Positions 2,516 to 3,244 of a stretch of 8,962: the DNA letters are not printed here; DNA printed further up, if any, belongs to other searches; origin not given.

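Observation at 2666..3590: Two translationally coupled RHH proteins behind an array of five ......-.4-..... palindromes: candidate minimal partition, regulatory or mobilisation-accessory module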

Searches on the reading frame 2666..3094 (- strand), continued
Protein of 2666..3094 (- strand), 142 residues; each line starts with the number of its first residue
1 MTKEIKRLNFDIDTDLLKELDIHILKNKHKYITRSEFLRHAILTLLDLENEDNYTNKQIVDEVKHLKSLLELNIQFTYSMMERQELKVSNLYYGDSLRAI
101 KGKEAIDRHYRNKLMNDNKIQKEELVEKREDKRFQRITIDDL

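Call 58: fold_search(model_id=the predicted structure, library=pdb)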
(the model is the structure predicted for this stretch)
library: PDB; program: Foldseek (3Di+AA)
matches with E <= 10: 4; with E <= 0.001: 0
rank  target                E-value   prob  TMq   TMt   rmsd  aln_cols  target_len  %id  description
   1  7q2x_C                4.9e+00  0.02  0.16  0.10  24.2       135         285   16  Cryo-EM structure of clamped S.cerevisiae condensin-DNA complex (Form I) (released 2022-03-23)
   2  8at3_A                5.3e+00  0.06  0.27  0.15  14.5       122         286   17  Structure of the augmin holocomplex in open conformation (released 2022-09-28)
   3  6nye_B                8.8e+00  0.05  0.22  0.32  12.2       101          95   14  Crystal structure of computationally designed protein XAX (released 2020-04-22)
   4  8qb9_A                8.8e+00  0.04  0.28  0.19  18.4       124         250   14  Helical reconstruction of yeast eisosome protein Pil1 bound to membrane composed of lipid mixture -PIP2/+sterol (DOPC, (released 2024-07-24)

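Call 67: search_solved_structures(query=A5, max_evalue=10, show_alignments=2)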
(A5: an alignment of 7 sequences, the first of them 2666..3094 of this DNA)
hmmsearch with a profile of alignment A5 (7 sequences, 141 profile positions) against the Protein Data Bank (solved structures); distinct sequences matched with E-value up to 10: 12.
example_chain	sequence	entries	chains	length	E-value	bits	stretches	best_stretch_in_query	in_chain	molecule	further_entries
4p78_A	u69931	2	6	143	0.022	18.1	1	4-51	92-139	HicB3 antitoxin | Antitoxin HicB3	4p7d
2wvc_A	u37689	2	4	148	0.048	17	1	4-54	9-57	PUTATIVE NICKEL-RESPONSIVE REGULATOR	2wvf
2wvd_A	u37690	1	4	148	0.054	16.8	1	4-55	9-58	PUTATIVE NICKEL-RESPONSIVE REGULATOR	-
3pht_A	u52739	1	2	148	0.064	16.6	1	4-55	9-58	Putative nickel-responsive regulator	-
2wvb_A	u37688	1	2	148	0.066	16.5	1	4-55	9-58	PUTATIVE NICKEL-RESPONSIVE REGULATOR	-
2wve_A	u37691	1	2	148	0.07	16.5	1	4-55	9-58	PUTATIVE NICKEL-RESPONSIVE REGULATOR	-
2ca9_A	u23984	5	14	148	0.074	16.4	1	4-55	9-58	PUTATIVE NICKEL-RESPONSIVE REGULATOR | nickel-responsive regulator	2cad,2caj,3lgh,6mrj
7by2_A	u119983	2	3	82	0.58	13.5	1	3-56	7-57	CopG family transcriptional regulator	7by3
3j9w_AO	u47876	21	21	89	0.96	12.8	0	8-40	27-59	30S ribosomal protein uS15 | 30S ribosomal protein S15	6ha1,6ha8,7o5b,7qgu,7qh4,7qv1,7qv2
6g1n_A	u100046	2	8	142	0.99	12.7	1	4-53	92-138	antitoxin HicB | HicB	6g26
5njt_O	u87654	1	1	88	1.1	12.6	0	8-40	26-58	30S ribosomal protein S15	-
1q5v_A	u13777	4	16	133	1.3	12.3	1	6-53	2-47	Nickel responsive regulator | Nickel-responsive regulator | Nickel-responsive regulatory protein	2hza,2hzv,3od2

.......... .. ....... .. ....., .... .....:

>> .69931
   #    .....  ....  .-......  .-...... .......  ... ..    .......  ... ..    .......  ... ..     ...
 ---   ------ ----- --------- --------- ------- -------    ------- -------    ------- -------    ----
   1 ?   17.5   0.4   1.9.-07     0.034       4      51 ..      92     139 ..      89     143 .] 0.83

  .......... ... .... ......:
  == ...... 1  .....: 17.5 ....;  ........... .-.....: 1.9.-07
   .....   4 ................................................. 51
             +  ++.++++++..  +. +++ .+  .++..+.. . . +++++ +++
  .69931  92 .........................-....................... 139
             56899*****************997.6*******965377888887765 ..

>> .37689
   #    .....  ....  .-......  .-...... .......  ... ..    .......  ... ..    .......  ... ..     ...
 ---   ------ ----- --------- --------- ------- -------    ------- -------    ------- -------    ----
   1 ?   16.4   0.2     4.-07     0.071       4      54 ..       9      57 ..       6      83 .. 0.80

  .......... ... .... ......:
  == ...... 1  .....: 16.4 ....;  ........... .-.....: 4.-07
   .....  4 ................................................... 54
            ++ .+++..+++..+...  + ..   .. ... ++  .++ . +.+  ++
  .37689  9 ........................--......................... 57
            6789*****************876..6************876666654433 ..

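Call 70: search_protein_families(library=pfam, proteins=[L002:8438-8728:+, L002:8729-10117:+, L002:6652-7452:+], max_evalue=0.1)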
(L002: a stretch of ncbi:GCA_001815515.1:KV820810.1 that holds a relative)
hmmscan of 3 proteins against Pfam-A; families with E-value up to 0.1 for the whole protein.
L002:8438-8728:+ (96 aa): 1 family
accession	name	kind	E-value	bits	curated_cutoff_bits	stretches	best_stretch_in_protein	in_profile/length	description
PF17191.10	RecG_wedge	-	0.032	14.2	23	1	17-74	22-77/162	RecG wedge domain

L002:8729-10117:+ (462 aa): 1 family
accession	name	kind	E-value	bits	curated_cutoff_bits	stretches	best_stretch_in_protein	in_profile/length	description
PF18555.7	MobL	-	3.1e-83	280.4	28.5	1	2-355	1-344/383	MobL relaxases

L002:6652-7452:+ (266 aa): 4 families
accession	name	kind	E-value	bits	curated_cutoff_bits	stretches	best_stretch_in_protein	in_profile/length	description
PF25450.1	Rab11-FIP3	-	0.0037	18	31.9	1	185-255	54-123/125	Rab11-FIP3-like domain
PF25764.1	KIF21A_4th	-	0.0045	17.1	33.1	1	179-259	15-92/183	KIF21A-like domain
PF19220.6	Rod_CreS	-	0.0072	15.9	100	1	178-260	34-115/359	Crescentin, rod domain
PF11180.13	DUF2968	-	0.015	15.3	27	1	189-260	103-173/180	Protein of unknown function (DUF2968)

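Call 72: find_related_loci(query=A5, collection=genome_contigs, flank=6000)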
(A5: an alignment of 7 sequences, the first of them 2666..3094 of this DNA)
Query A5 (142 aa) in genome_contigs; peptide patterns used: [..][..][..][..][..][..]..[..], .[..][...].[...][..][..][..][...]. (x = any residue, [..] = any of these).
107 stretches matched a pattern; 1 encode a relative of the query (tblastn E <= 1e-3); 1 distinct loci.
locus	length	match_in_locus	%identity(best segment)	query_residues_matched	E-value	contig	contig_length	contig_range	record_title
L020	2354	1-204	80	74-142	8e-32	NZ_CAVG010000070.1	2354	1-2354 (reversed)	Nosocomiicoccus massiliensis strain NP2, whole genome shotgun sequence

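Call 79: search_protein_families(library=pfam, proteins=[L014:149-895:+, L014:2419-3108:-], max_evalue=0.1)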
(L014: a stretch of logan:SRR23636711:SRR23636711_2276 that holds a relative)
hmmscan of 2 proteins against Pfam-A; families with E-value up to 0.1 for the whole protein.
L014:149-895:+ (248 aa): 25 families
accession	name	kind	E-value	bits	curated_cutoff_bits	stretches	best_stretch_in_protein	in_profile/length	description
PF08279.18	HTH_11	-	3.6e-07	30.4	25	1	211-248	3-40/55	HTH domain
PF02796.21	HTH_7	-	1.8e-06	28.4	23.8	1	220-245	19-43/45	Helix-turn-helix domain of resolvase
PF13730.12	HTH_36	-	7.8e-05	22.8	25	1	222-247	24-49/55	Helix-turn-helix domain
PF13384.12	HTH_23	-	9.1e-05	22.6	24.6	1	224-246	18-40/50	Homeodomain-like domain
PF13309.12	HTH_22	-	9.5e-05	22.8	29.6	1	225-243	43-61/63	HTH domain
PF13551.12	HTH_29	-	0.00012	22.6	28.1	1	225-246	14-35/64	Winged helix-turn helix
PF00440.29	TetR_N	-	0.00051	20.2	24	1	223-243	16-36/47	Bacterial regulatory proteins, tetR family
PF01978.25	TrmB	-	0.00062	20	25.6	1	217-247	16-46/68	Sugar-specific transcriptional regulator TrmB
PF13518.12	HTH_28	-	0.00094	19.7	25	1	210-247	2-36/52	Helix-turn-helix domain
PF01418.23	HTH_6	-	0.0013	19.1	28.3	1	204-247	11-58/77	Helix-turn-helix domain, rpiR family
PF01527.26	HTH_Tnp_1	-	0.0018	18.9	24.1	1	210-247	12-47/75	Transposase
PF13412.12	HTH_24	-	0.0018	18.3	21.9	1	216-247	10-41/48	Winged helix-turn-helix DNA-binding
PF04967.18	HTH_10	-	0.0053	17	23.1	0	225-243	25-43/53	HTH DNA binding domain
PF05043.19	Mga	-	0.009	17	21.1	1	214-247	21-54/87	Mga helix-turn-helix domain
PF01381.28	HTH_3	-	0.011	16.2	23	1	215-244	2-30/55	Helix-turn-helix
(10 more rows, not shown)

L014:2419-3108:- (229 aa): 1 family
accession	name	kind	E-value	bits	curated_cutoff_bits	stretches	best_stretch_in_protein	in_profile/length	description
PF20098.4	DUF6488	-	0.042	14.2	27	1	1-116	1-103/110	Family of unknown function (DUF6488)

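Call 80: search_protein_families(library=padloc, proteins=[window:2666-3094:-], max_evalue=0.1)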
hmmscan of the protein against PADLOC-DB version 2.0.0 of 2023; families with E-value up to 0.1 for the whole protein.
window:2666-3094:- (142 aa): 0 families
